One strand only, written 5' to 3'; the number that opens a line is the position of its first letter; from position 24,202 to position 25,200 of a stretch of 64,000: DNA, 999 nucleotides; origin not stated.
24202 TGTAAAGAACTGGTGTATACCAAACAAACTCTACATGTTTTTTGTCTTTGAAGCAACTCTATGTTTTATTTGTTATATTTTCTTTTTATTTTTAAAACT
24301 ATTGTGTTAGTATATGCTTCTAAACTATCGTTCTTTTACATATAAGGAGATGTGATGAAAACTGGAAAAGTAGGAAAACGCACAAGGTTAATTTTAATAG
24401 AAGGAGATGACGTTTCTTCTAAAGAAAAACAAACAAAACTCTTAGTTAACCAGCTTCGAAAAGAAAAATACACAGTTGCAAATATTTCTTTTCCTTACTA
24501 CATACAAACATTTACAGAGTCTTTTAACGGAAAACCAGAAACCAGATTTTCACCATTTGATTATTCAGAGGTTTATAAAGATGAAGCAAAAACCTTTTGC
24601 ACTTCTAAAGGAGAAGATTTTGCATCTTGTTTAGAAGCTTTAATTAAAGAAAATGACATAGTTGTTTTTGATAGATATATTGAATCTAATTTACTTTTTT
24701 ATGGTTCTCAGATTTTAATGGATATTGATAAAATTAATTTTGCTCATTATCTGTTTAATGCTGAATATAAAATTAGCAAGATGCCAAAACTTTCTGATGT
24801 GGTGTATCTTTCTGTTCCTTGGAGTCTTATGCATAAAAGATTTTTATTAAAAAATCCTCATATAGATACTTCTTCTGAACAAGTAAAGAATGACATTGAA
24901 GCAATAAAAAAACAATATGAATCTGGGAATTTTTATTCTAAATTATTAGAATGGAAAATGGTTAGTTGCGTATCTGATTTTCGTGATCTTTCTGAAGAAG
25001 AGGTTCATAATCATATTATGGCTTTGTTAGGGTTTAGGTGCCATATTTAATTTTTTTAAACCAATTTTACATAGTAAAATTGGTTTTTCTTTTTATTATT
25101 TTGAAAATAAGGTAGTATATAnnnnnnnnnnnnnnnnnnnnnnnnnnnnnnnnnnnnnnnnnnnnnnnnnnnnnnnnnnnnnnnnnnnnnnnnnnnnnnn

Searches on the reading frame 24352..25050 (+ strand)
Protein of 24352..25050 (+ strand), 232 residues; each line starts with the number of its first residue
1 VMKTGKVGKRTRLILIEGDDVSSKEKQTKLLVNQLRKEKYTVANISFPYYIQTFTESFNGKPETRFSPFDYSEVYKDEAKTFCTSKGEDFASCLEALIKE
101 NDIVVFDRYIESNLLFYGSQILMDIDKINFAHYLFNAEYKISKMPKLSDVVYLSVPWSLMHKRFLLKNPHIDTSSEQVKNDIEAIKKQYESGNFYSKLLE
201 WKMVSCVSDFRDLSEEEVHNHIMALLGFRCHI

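Call 51: search_protein_families(library=pfam, proteins=[window:24352-25050:+], max_evalue=0.00001)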
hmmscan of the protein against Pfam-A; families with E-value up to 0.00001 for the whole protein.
window:24352-25050:+ (232 aa): 1 family
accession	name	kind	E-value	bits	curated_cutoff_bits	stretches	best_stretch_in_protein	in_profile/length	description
PF02223.23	Thymidylate_kin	-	2.1e-06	28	27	1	16-126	1-107/185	Thymidylate kinase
